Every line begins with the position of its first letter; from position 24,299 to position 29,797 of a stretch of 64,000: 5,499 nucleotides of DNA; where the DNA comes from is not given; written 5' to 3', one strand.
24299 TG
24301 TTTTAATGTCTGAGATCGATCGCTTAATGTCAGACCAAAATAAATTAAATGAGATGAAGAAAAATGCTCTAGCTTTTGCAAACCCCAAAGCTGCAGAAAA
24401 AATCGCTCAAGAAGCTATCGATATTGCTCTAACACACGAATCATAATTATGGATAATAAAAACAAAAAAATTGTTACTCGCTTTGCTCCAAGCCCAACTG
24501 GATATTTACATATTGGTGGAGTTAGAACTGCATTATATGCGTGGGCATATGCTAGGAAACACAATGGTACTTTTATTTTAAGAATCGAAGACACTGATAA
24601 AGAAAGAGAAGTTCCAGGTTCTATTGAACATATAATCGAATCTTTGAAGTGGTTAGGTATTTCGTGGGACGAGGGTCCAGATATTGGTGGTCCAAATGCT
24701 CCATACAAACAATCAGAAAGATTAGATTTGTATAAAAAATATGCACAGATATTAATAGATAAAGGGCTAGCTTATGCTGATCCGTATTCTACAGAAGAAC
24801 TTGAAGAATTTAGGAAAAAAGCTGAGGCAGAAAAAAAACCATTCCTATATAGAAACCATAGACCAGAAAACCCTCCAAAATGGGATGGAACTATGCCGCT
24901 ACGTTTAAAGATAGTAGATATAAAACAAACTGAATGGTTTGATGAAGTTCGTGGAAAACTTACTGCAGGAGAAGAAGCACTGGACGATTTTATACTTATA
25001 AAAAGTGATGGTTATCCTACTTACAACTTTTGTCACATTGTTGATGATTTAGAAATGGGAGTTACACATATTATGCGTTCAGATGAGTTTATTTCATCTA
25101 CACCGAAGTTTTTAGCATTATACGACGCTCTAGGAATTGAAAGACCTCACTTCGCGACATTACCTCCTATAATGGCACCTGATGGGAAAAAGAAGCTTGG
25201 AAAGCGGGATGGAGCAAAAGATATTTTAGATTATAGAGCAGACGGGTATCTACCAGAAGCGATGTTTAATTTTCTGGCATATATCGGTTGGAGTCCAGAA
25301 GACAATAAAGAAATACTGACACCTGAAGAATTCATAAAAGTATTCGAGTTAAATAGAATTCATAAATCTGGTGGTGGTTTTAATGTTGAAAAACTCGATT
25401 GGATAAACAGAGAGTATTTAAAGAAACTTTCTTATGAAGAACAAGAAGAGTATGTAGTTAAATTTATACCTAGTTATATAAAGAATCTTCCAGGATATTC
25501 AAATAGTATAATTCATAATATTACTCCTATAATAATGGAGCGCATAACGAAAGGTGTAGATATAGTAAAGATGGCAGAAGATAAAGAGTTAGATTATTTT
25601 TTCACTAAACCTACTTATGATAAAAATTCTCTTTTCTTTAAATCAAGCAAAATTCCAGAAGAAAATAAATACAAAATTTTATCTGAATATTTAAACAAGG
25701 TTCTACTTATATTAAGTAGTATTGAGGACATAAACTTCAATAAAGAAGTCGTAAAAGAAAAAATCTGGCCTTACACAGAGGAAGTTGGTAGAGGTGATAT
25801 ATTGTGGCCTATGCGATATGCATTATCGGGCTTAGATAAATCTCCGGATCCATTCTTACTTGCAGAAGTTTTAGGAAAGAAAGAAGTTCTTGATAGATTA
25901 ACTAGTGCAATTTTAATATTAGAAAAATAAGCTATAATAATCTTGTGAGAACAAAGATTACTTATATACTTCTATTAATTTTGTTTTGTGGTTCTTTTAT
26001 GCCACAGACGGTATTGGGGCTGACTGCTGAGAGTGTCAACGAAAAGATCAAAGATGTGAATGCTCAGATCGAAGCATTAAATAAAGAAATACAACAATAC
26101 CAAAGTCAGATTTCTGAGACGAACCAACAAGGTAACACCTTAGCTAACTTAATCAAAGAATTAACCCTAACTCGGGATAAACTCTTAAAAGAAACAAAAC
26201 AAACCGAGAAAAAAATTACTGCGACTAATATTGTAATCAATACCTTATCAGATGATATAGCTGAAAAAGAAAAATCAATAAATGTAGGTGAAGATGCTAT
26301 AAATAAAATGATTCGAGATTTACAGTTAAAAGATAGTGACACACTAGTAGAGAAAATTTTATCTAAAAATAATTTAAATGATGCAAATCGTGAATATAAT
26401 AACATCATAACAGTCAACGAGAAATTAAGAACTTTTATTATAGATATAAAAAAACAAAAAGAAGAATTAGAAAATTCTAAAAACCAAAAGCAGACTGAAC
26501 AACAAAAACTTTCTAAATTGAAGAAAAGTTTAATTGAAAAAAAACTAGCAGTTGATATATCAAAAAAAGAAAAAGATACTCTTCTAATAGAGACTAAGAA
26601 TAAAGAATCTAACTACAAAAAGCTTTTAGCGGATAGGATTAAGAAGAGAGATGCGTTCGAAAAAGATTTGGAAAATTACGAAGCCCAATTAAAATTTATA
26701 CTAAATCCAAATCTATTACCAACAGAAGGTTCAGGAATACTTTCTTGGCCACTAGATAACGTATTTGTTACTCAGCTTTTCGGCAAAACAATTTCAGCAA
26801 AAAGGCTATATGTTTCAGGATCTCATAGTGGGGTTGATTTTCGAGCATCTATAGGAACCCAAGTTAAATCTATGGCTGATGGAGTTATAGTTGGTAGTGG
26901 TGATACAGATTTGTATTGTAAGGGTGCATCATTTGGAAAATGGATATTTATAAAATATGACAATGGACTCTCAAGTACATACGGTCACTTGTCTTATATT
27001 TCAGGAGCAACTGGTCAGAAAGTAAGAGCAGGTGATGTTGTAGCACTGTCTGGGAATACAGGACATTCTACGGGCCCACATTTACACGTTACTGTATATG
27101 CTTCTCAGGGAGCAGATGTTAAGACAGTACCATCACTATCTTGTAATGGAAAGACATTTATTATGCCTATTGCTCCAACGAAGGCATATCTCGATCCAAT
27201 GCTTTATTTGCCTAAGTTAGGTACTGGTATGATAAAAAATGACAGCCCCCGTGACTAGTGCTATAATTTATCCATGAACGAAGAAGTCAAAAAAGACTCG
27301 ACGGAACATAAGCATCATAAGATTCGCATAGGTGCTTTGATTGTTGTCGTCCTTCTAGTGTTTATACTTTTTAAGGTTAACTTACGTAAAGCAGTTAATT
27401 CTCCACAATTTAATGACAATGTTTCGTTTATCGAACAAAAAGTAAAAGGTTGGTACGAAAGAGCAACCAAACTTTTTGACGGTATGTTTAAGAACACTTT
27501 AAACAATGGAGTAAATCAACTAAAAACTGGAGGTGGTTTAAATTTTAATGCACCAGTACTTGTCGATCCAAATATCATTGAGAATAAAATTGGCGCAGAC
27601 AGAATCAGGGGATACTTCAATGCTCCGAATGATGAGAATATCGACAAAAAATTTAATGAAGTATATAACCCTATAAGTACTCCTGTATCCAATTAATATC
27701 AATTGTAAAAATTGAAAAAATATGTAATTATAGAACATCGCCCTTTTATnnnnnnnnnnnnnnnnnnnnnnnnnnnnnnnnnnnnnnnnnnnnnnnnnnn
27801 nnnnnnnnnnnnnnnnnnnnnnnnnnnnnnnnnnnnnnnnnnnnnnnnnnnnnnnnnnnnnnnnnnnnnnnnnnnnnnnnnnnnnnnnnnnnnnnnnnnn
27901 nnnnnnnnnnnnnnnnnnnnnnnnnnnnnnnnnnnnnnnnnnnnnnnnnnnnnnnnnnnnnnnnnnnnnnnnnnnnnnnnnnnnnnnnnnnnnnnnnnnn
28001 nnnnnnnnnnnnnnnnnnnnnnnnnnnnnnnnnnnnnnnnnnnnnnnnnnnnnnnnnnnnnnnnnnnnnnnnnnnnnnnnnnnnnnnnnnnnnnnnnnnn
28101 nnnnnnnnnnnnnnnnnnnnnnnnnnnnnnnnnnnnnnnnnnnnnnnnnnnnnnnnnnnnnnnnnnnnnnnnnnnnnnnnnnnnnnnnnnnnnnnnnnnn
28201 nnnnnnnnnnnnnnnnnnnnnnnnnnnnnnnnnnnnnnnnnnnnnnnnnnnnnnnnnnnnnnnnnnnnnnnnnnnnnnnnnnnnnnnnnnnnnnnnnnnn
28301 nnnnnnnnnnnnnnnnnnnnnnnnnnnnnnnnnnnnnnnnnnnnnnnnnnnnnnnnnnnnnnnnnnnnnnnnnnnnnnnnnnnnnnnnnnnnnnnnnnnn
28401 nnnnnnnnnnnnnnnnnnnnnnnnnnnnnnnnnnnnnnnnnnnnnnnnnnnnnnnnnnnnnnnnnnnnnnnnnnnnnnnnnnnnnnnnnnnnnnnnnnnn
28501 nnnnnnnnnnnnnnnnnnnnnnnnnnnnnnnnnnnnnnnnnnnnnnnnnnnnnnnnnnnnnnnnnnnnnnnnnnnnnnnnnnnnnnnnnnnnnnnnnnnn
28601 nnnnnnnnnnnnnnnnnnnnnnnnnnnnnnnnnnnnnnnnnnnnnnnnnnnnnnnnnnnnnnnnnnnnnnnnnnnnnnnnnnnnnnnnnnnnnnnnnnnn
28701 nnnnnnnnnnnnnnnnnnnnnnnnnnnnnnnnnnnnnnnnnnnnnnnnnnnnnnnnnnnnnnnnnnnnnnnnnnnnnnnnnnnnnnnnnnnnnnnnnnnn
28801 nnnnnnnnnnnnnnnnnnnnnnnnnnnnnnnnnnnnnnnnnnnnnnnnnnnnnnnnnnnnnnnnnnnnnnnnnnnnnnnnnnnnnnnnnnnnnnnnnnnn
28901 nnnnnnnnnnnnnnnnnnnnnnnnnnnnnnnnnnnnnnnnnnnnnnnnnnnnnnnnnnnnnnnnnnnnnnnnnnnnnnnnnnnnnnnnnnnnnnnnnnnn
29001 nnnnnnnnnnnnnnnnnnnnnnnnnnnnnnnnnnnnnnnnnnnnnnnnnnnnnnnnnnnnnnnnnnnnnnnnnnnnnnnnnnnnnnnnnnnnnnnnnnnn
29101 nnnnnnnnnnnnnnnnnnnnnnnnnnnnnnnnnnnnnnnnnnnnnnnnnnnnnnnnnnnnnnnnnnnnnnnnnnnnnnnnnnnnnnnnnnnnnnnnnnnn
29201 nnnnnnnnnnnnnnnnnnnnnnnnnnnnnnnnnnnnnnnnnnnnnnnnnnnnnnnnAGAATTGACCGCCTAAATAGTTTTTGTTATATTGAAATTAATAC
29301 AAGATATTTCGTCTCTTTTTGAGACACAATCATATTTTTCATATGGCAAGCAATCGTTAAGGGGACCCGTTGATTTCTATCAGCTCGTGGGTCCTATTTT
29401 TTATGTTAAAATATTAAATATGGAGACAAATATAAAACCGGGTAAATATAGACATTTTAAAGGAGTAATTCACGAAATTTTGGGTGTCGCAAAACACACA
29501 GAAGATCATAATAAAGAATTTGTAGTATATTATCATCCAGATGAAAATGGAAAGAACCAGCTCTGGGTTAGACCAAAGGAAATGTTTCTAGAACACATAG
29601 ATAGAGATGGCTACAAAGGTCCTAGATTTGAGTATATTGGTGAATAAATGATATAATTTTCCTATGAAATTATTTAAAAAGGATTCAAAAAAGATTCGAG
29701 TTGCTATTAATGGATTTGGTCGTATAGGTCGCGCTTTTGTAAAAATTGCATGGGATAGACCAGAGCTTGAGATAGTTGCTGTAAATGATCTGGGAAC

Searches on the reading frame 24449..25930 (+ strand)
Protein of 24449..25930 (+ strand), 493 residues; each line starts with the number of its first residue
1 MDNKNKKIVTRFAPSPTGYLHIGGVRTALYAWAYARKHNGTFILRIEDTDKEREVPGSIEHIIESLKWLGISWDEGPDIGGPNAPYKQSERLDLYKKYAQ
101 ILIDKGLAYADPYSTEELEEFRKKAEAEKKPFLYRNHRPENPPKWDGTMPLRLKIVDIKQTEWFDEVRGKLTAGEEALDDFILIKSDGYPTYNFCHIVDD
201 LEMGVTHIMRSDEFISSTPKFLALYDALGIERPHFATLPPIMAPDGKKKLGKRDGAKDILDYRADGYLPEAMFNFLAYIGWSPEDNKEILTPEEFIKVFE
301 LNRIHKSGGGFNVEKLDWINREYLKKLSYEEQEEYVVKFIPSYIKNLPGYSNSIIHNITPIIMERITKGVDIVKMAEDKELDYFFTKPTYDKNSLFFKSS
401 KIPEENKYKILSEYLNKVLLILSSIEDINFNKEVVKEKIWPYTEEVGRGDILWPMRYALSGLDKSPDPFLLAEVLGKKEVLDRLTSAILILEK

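Call 6: search_protein_families(library=pfam, proteins=[window:24449-25930:+])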
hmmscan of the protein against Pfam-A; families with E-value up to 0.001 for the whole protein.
window:24449-25930:+ (493 aa): 2 families
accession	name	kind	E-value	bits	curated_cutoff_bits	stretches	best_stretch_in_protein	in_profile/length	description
PF00749.27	tRNA-synt_1c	-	5.5e-93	311.7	23.4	1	7-318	1-314/314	tRNA synthetases class I (E and Q), catalytic domain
PF19269.4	Anticodon_2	-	3.4e-16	60.3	23.6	1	351-488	12-141/141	Anticodon binding domain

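Call 65: search_protein_families(library=ncbifam, proteins=[window:24449-25930:+], max_evalue=1e-10)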
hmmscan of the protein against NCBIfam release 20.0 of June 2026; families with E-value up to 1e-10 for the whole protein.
window:24449-25930:+ (493 aa): 10 families
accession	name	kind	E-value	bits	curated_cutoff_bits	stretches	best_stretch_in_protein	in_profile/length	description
TIGR00464.1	gltX_bact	equivalog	6.6e-133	444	289.95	1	7-486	1-465/470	glutamate--tRNA ligase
TIGR03838.1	queuosine_YadB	equivalog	7.9e-56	189.4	276.7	1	9-286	2-262/272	tRNA glutamyl-Q(34) synthetase GluQRS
NF004315.1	PRK05710.1-4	equivalog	4.7e-52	177.1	250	1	10-273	1-271/274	tRNA glutamyl-Q(34) synthetase GluQRS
NF004314.0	PRK05710.1-3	equivalog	5e-51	173.8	256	1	5-294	4-273/297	tRNA glutamyl-Q(34) synthetase GluQRS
NF003169.0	PRK04156.1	equivalog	1.6e-40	139.3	516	1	3-140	96-223/567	glutamate--tRNA ligase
NF004313.0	PRK05710.1-2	equivalog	1.9e-39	135.6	380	1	6-260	3-252/299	tRNA glutamyl-Q(34) synthetase GluQRS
TIGR00463.1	gltX_arch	equivalog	2.5e-36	125.4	401.75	1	3-129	89-206/560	glutamate--tRNA ligase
NF004312.0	PRK05710.1-1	equivalog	2e-35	122.6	453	1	3-259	9-246/306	tRNA glutamyl-Q(34) synthetase GluQRS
NF011291.0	PRK14703.1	equivalog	2.8e-27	95.3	681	1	4-140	28-156/769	glutamine--tRNA ligase/YqeY domain fusion protein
TIGR00440.1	glnS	equivalog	6.2e-23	81.5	425.8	1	9-136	2-121/524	glutamine--tRNA ligase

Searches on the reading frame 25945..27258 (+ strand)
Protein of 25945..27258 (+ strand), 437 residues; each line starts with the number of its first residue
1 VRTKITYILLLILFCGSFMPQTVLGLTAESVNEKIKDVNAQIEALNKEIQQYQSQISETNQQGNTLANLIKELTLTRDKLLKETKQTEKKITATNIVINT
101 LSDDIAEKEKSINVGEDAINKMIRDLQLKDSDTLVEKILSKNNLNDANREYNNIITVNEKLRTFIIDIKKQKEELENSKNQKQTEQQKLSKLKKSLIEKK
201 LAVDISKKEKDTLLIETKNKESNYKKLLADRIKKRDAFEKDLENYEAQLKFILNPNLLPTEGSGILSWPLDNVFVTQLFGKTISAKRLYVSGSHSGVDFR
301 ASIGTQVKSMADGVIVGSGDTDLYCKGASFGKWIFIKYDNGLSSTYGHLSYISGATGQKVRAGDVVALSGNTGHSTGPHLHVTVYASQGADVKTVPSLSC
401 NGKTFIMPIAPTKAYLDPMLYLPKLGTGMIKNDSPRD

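Call 7: search_protein_families(library=pfam, proteins=[window:25945-27258:+])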
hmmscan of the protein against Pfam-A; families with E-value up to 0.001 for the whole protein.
window:25945-27258:+ (437 aa): 1 family
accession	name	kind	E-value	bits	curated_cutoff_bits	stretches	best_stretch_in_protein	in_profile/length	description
PF01551.29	Peptidase_M23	-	7.7e-24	84.2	28.7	1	293-386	2-89/96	Peptidase family M23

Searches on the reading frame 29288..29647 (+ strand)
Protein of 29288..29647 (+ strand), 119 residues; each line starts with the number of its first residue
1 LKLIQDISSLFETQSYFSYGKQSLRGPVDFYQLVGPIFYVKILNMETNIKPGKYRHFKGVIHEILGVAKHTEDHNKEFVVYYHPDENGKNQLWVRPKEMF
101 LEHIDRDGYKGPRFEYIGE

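Call 7: search_protein_families(library=pfam, proteins=[window:29288-29647:+])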
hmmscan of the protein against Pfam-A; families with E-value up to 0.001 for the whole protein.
window:29288-29647:+ (119 aa): 2 families
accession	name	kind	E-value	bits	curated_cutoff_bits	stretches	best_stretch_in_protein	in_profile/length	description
PF07866.17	DUF1653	-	8.5e-19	68.1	23.5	1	52-116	1-62/62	Protein of unknown function (DUF1653)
PF09357.15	RteC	-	0.00061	20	25.3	1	37-97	15-76/219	RteC protein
